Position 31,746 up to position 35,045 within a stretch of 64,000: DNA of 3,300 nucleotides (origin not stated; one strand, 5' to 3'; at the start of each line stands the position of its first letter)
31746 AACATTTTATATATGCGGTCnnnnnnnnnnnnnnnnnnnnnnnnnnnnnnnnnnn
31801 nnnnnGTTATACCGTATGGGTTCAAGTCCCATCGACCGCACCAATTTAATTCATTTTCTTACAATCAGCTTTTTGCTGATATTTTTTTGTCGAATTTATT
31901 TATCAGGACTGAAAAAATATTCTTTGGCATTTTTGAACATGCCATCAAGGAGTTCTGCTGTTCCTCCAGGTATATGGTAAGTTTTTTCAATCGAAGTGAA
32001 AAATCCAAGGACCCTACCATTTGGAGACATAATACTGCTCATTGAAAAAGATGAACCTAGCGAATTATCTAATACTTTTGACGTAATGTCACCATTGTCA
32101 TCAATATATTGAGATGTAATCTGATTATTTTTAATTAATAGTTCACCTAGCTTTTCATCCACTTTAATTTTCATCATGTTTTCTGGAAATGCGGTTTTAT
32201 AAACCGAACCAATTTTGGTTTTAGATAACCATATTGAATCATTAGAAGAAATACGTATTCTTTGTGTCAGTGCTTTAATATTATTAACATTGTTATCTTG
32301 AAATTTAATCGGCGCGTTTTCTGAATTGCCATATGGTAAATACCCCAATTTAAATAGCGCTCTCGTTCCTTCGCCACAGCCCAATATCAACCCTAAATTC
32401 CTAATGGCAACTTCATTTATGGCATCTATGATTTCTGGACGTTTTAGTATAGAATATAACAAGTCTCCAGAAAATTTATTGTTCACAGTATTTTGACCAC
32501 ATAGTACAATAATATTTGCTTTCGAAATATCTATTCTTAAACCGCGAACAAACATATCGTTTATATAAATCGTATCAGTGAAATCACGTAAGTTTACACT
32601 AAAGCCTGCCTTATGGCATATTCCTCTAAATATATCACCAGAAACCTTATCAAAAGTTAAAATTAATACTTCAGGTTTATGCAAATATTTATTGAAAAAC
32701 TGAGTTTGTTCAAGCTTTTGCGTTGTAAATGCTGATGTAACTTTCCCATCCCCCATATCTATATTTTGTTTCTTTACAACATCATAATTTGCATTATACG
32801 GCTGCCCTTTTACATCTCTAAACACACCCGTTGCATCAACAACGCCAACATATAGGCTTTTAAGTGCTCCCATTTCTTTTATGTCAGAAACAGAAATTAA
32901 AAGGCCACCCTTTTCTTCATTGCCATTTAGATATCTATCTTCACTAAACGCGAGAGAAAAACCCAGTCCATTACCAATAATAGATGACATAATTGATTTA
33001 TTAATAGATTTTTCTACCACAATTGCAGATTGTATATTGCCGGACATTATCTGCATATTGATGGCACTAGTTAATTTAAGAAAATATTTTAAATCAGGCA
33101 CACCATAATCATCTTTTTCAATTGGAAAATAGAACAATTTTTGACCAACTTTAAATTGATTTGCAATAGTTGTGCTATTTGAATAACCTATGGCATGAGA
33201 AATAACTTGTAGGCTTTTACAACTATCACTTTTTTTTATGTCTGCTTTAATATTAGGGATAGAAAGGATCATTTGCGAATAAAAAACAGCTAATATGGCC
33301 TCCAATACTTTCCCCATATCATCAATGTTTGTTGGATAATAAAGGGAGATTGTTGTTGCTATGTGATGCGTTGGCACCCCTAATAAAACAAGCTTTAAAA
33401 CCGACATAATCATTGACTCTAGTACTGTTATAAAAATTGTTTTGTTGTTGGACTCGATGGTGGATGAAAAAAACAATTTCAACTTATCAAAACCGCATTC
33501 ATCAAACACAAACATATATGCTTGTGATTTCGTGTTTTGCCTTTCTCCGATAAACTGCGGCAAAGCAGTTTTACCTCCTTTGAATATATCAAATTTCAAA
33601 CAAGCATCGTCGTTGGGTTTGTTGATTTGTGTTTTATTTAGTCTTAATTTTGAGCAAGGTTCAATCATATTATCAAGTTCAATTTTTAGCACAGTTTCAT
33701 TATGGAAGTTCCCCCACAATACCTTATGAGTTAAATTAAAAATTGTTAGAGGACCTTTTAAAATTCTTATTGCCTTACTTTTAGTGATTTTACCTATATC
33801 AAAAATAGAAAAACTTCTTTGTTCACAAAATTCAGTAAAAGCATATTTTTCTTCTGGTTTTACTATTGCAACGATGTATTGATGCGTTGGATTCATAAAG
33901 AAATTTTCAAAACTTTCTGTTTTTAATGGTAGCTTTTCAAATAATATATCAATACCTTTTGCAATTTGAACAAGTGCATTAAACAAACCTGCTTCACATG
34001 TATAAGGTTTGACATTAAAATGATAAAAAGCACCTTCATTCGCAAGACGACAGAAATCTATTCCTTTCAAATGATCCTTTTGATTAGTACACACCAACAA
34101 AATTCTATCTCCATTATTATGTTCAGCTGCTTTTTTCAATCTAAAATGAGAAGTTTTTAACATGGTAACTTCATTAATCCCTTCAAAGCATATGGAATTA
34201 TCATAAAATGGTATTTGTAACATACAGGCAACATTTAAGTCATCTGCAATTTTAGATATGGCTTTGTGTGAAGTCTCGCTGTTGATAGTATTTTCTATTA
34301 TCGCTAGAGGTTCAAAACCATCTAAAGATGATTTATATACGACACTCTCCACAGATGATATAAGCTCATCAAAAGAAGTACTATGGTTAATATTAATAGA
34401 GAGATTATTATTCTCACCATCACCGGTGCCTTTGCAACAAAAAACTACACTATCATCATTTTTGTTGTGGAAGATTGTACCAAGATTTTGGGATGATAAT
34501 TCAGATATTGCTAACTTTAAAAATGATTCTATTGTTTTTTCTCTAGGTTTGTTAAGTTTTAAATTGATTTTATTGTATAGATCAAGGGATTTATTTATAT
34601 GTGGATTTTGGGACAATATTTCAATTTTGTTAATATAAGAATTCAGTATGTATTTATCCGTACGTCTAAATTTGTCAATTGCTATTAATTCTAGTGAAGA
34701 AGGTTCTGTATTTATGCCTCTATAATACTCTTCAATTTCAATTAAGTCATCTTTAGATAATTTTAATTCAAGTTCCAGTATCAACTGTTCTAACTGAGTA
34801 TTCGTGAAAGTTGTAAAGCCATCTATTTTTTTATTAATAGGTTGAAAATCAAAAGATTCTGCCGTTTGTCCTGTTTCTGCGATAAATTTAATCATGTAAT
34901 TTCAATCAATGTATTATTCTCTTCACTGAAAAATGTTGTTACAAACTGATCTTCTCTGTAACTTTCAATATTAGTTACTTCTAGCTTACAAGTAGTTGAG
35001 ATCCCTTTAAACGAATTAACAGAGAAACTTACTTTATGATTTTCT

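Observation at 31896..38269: Two-gene module: giant LRR lipoprotein translationally coupled to the cytosolic PurL-like protein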

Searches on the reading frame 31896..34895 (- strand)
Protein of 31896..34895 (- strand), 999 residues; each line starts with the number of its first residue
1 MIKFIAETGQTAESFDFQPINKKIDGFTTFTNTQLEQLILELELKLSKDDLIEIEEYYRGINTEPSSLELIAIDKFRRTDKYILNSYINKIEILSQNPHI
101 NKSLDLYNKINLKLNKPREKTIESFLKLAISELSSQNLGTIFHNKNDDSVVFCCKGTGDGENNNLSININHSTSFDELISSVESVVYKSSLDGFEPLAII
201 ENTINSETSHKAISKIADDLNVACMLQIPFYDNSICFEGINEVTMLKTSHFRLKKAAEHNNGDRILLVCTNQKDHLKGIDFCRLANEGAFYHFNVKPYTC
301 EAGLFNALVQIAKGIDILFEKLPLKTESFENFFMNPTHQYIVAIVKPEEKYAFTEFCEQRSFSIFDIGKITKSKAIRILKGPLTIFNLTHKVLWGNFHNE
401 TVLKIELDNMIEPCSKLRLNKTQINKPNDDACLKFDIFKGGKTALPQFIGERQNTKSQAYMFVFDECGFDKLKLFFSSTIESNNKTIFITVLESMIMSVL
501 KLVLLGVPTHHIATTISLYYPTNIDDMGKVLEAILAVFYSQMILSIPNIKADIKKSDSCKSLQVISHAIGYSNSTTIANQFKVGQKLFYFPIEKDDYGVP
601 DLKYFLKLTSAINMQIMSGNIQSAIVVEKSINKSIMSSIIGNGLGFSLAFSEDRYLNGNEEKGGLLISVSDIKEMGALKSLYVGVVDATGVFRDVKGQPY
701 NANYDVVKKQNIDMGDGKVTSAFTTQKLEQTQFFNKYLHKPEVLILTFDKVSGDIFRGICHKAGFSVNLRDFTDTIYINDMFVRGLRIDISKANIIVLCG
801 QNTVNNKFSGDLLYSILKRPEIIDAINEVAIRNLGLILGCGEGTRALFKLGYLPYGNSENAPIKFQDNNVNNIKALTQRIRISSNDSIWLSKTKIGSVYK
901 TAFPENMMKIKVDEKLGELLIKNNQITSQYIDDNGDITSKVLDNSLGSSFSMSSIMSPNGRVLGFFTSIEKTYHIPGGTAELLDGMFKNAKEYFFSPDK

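Call 4: search_protein_families(library=pfam, proteins=[window:31896-34895:-], max_evalue=0.01)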
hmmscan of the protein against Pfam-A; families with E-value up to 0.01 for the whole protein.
window:31896-34895:- (999 aa): 1 family
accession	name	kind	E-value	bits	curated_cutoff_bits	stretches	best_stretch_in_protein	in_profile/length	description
PF13507.12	GATase_5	-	4.2e-21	75.6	27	1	741-974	2-231/260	CobB/CobQ-like glutamine amidotransferase domain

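Call 5: search_protein_families(library=ncbifam, proteins=[window:31896-34895:-], max_evalue=0.01)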
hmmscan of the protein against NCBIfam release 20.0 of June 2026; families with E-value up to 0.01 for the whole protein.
window:31896-34895:- (999 aa): 6 families
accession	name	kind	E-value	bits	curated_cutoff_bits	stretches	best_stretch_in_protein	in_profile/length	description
TIGR01857.1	FGAM-synthase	equivalog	5.9e-42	143.3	1057.05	2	303-971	508-1214/1239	phosphoribosylformylglycinamidine synthase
TIGR01737.1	FGAM_synth_I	equivalog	2.2e-08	33.7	177.8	1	815-972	60-206/228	phosphoribosylformylglycinamidine synthase I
TIGR01735.1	FGAM_synt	equivalog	2.3e-08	32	1123.05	1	731-970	1044-1275/1307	phosphoribosylformylglycinamidine synthase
NF002252.0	PRK01175.1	equivalog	7.6e-08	31.7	298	1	825-974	81-230/261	phosphoribosylformylglycinamidine synthase subunit PurQ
NF003672.0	PRK05297.1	equivalog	3.2e-07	28.3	783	1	717-971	1014-1258/1290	phosphoribosylformylglycinamidine synthase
NF002957.0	PRK03619.1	equivalog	1.9e-05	24.1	212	1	815-972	61-199/222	phosphoribosylformylglycinamidine synthase subunit PurQ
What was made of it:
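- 31896..34895 (-): Gene for the 999-aa PurL-fold pseudoenzyme (linker, A1-B1, A2-B2, GATase domain; no PurS-like N-domain). TIGR01857 scores 143 bits against a cut-off of 1057 (calls 4, 5).
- On FGAM synthetase, PurL (TIGR01857 equivalog; EC 6.3.5.3): 143.3 bits against a cut-off of 1057 (call 5).
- On PurQ (stand-alone glutaminase subunit; the name NCBI gives this protein): The protein is 999 aa. TIGR01737 scores 33.7 against 177.8, and NF002957 scores 24.1 against 212 (call 5).
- Closest known: Large single-chain FGAM synthetase. Same: The best sequence match is TIGR01857 (call 5).
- Closest known: Large single-chain FGAM synthetase. Different: It scores 143 bits against the family cut-off of 1057 (call 5).
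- The similarity to PurL is very weak: 143 bits against a cut-off of 1057 (call 5).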

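Call 8: search_solved_structures(query=window:31896-34895:-, max_evalue=0.01, show_alignments=1)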
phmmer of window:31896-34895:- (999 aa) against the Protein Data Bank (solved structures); distinct sequences matched with E-value up to 0.01: 0.

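Call 9: find_homologous_proteins(query=window:31896-34895:-, max_evalue=0.001)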
Query window:31896-34895:- (999 aa): 3 proteins with E <= 0.001 among 8000 candidates.
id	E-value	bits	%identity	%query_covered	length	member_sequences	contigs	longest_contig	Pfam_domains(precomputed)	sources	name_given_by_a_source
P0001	0.0e+0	2233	100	100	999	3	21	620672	PF13507.13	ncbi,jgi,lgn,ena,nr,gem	ncbi:MAG TPA: phosphoribosylformylglycinamidine synthase subunit PurQ [Clostridia bacterium]|jgi:pho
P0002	0.0e+0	1474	66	100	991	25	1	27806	PF13507.13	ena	-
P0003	2.6e-278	944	48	98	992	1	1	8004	PF13507.13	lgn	-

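Call 11: find_encoding_contigs(protein=P0002, flank=10000, max_places=4)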
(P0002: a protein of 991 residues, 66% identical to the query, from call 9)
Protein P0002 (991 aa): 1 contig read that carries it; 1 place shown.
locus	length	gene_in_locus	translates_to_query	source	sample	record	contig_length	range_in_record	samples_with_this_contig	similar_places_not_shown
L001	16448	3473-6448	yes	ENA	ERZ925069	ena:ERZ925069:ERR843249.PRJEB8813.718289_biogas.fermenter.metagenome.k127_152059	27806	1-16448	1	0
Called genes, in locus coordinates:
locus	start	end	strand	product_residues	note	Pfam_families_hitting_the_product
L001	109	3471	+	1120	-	PF09479:Flg_new (weak), PF13855:LRR_8 (faint), PF13306:LRR_5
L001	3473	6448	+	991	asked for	PF13507:GATase_5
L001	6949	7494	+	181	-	PF02482:Ribosomal_S30AE, PF16321:Ribosom_S30AE_C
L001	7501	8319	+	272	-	PF01261:AP_endonuc_2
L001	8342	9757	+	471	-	PF00342:PGI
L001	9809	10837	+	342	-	PF00005:ABC_tran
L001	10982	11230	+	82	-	PF21699:TM1266-like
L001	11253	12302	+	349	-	-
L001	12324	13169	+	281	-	PF00528:BPD_transp_1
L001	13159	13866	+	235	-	PF03193:RsgA_GTPase (weak), PF00005:ABC_tran, PF13304:AAA_21 (faint)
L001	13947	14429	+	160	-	PF02075:RuvC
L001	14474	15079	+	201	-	PF01330:RuvA_N, PF00633:HHH (faint), PF14520:HHH_5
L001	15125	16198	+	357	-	PF05673:DUF815 (faint), PF13173:AAA_14 (faint), PF05496:RuvB_N, PF20720:nSTAND3 (weak), PF00004:AAA, PF07728:AAA_5, PF17864:AAA_lid_4, PF05491:WHD_RuvB, +3 more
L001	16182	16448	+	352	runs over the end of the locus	PF02547:Queuosine_synth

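Call 12: find_encoding_contigs(protein=P0003, flank=10000, max_places=4)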
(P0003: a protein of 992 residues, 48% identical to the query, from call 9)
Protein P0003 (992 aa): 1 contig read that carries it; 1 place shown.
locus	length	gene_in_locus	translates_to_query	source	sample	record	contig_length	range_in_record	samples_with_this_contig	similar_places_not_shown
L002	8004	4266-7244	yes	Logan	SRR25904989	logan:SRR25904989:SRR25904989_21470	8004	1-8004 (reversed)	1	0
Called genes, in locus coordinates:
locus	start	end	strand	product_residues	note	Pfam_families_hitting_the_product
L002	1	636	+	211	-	?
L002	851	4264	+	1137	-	PF09479:Flg_new (weak), PF13855:LRR_8 (faint), PF13306:LRR_5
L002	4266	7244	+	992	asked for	PF13507:GATase_5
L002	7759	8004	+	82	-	?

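Call 15: find_related_loci(query=A1, collection=genome_contigs, flank=10000)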
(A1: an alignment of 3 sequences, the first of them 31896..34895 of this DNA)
Query A1 (999 aa) in genome_contigs; peptide patterns used: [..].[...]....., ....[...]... (x = any residue, [..] = any of these).
170 stretches matched a pattern; 1 encode a relative of the query (tblastn E <= 1e-3); 1 distinct loci.
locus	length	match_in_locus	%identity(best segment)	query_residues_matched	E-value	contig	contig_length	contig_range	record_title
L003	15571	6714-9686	66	1-999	0e+0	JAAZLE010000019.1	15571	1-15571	MAG: Clostridiales bacterium isolate AS23ysBPME_171 23097_AS23, whole genome shotgun sequence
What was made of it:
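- Tried and rejected: It found one locus (call 15).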

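Call 30: search_solved_structures(query=A1, max_evalue=1, show_alignments=3)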
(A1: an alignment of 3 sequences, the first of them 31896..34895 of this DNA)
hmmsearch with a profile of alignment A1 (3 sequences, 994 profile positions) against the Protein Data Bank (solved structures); distinct sequences matched with E-value up to 1: 1.
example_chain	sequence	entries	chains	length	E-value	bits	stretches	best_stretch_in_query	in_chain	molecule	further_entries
7jh6_A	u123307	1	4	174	0.47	11.5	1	44-91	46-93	Two-domain di-Zn(II) and porphyrin-binding protein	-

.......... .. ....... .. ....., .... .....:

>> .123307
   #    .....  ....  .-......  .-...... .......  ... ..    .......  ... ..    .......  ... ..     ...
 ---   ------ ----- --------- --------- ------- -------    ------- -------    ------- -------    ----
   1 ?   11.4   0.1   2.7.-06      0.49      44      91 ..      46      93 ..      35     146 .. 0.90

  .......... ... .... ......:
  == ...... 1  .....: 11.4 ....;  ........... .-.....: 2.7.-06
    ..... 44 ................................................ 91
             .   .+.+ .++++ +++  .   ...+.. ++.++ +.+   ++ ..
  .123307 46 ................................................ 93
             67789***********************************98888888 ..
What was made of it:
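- No hit to solved PurL structures by sequence (calls 8, 30).
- Tried and rejected: It found nothing, with either the single protein or a profile (calls 8, 30).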

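Call 31: search_protein_representatives(alignment_id=A1)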
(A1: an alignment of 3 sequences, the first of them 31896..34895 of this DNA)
Query: 3 sequences, 994 profile positions. Proteins with E-value up to 0.001 (for the whole library): 480; up to 1e-10: 268; up to 1e-30: 38. The best 150 are listed.
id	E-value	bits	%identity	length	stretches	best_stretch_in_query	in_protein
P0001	0.0e+00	1948.5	-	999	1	1-994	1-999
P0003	0.0e+00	1835.4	-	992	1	1-994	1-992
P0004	1.6e-195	668.5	-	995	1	7-990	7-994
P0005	3.8e-195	667.2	-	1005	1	9-991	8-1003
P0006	1.8e-166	572.4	-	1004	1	7-989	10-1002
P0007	1.8e-138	479.7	-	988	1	14-990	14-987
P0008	7.6e-131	454.4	-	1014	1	9-992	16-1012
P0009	1.9e-110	386.9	-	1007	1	17-989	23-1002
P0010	1.2e-106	374.3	-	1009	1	18-992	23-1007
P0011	4.3e-94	332.7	-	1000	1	23-989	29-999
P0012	2.5e-90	320.3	-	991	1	7-990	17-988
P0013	2.2e-76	274.1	-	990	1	23-989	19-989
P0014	1.4e-73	264.8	-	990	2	362-989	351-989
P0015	2.3e-66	240.9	-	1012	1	34-985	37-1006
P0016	1.4e-65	238.4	-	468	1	523-989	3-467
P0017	1.4e-59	218.5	-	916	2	296-989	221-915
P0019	9.9e-58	212.4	-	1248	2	302-963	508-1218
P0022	8.6e-55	202.7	-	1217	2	302-967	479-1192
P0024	6.2e-46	173.3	-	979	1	32-989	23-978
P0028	1.3e-41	159.0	-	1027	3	260-662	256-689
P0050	3.0e-28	114.8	-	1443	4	735-969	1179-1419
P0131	4.8e-18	81.0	-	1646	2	302-928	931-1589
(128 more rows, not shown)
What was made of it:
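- On PurL-derived pseudoenzymes (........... vFGARAT / pseudo-GAT): Sequence affinity is to clostridial PurL (calls 5, 31).
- Closest known: Gammaherpesvirus tegument vFGARAT / pseudo-GAT proteins. Different: By sequence, the bacterial family is nearest to clostridial PurL (calls 5, 31), so the loss of activity is an independent event (inference).
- Tried and rejected: The exhaustive HMMER search was needed to find the family (call 31).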

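Call 39: predict_structure(alignment_id=A1)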
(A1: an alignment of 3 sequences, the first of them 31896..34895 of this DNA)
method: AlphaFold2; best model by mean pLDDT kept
length: 999 residues; sequences in the alignment: 3
mean_pLDDT: 29.5   pTM: 0.23
mean pLDDT of the five models: 29.5, 27.1, 26.1, 25.8, 24.5
residues with pLDDT >= 90: 0; 70-90: 0; 50-70: 0; < 50: 999
segments of 3 or more residues with pLDDT < 50: 1-999
pLDDT, mean of each block of 10 residues (from residue 1): 25 26 27 35 36 36 32 31 27 29 34 38 35 31 31 31 33 37 36 32 41 43 34 33 28 27 27 27 30 27 31 29 26 29 36 38 34 32 25 21 21 22 23 21 22 23 26 27 34 36 31 29 34 34 26 27 23 25 34 35 33 26 24 29 34 35 37 32 33 31 29 26 21 26 36 40 38 32 26 32 27 28 29 26 27 24 24 23 22 21 24 27 26 28 25 26 25 29 31 29
secondary structure, 60 per line:
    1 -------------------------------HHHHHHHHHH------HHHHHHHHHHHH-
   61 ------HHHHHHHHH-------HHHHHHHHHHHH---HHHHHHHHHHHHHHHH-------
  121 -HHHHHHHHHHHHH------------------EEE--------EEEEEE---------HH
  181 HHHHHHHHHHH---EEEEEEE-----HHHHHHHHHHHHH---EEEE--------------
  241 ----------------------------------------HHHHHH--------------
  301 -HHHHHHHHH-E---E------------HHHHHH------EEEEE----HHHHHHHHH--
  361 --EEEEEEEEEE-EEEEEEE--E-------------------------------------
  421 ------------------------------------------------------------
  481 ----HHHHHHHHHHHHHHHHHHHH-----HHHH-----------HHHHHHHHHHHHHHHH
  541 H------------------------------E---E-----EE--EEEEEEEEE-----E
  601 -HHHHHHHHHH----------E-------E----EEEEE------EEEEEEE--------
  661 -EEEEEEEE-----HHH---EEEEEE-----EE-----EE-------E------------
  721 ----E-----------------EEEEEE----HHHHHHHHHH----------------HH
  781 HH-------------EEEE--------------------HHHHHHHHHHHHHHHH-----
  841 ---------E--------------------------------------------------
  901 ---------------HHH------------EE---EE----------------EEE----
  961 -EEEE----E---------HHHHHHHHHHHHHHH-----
elements in order (helices of 4 or more, strands of 3 or more residues): H32-41 H48-59 H67-75 H83-94 H98-113 H122-134 E153-155 E164-169 H179-191 E195-201 H207-219 E223-226 H281-286 H302-310 H329-334 E341-345 H350-358 E363-372 E374-380 H485-504 H510-513 H525-541 E586-594 H602-611 E635-639 E646-652 E662-669 E681-686 E743-748 H753-762 H779-782 E796-799 H820-835 E954-956 E962-965 H980-994
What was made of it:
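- Tried and rejected: AF2 with a 3-sequence alignment failed (pLDDT 29, call 39).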

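Call 40: find_homologous_proteins(query=A2, max_evalue=1e-10)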
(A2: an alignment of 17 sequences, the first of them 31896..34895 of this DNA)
Query A2 (17 sequences) (999 aa, profile of the alignment): 4 proteins with E <= 1e-10 among 8000 candidates.
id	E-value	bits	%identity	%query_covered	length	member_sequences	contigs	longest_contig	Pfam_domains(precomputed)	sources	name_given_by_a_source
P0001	0.0e+0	1227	100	100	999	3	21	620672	PF13507.13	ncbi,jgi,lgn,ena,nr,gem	ncbi:MAG TPA: phosphoribosylformylglycinamidine synthase subunit PurQ [Clostridia bacterium]|jgi:pho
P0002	0.0e+0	1210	66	100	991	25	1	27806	PF13507.13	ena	-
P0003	0.0e+0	1194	48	98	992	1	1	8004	PF13507.13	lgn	-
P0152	7.1e-12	62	55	1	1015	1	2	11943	PF18072.7,PF00586.30,PF02769.28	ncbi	-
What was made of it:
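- Tried and rejected: They returned only 3-4 relatives (calls 9, 40).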

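Call 41: find_encoding_contigs(protein=P0004, flank=8000, max_places=3)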
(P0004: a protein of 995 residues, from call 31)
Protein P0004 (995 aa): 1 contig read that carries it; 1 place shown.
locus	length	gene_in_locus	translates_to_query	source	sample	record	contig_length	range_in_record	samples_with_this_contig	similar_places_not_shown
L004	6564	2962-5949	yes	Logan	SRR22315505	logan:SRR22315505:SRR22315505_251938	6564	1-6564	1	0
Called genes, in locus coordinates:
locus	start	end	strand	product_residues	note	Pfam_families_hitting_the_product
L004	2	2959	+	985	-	?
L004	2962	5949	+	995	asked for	PF13507:GATase_5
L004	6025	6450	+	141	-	-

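Call 42: find_encoding_contigs(protein=P0005, flank=8000, max_places=3)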
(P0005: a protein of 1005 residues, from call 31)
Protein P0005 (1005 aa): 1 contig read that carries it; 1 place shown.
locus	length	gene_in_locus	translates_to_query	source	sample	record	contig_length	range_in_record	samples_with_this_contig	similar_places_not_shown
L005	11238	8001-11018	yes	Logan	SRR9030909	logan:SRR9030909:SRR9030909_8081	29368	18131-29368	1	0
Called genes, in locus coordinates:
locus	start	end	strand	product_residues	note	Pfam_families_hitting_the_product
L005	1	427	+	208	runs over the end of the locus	PF00753:Lactamase_B, PF12706:Lactamase_B_2 (weak)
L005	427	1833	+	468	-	PF04055:Radical_SAM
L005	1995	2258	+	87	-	PF00312:Ribosomal_S15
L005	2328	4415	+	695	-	PF01138:RNase_PH, PF03725:RNase_PH_C, PF03726:PNPase, PF01138:RNase_PH, PF00013:KH_1, PF00575:S1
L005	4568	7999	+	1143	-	PF09479:Flg_new (weak), PF13855:LRR_8 (faint), PF13306:LRR_5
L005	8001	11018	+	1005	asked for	PF13507:GATase_5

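Call 43: find_encoding_contigs(protein=P0006, flank=8000, max_places=3)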
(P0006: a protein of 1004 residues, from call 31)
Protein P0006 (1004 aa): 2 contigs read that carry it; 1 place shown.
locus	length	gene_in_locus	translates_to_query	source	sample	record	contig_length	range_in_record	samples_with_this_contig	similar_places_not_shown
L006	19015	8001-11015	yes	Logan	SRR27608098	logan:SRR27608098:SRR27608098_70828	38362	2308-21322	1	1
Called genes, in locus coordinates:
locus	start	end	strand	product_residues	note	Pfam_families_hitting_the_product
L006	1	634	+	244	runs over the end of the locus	PF13476:AAA_23 (weak), PF00005:ABC_tran, PF13304:AAA_21 (weak)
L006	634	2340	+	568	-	PF16949:ABC_tran_2 (weak), PF09847:12TM_1 (weak)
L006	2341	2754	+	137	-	PF03652:RuvX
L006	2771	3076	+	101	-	PF06949:DUF1292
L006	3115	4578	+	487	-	PF18887:MBG_3 (faint), PF18676:MBG_2 (weak)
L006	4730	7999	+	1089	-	PF09479:Flg_new, PF13306:LRR_5 (weak), PF13855:LRR_8 (faint), PF13306:LRR_5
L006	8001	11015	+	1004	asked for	PF13507:GATase_5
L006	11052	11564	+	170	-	-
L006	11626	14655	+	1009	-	PF22907:Ams1-like_1st, PF01074:Glyco_hydro_38N, PF09261:Alpha-mann_mid, PF07748:Glyco_hydro_38C, PF17677:Glyco_hydro38C2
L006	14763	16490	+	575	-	PF13347:MFS_2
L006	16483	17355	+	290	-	PF13306:LRR_5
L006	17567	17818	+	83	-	PF21699:TM1266-like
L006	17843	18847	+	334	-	-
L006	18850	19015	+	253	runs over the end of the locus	PF00528:BPD_transp_1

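Call 44: find_encoding_contigs(protein=P0008, flank=8000, max_places=3)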
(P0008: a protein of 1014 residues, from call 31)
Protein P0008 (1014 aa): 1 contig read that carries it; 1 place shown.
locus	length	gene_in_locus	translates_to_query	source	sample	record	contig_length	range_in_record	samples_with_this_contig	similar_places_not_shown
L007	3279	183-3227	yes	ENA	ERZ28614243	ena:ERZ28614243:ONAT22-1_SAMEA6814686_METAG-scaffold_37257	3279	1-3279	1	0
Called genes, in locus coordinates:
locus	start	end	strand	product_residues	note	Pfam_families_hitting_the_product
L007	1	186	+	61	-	?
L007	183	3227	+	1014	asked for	PF02769:AIRS_C (weak), PF13507:GATase_5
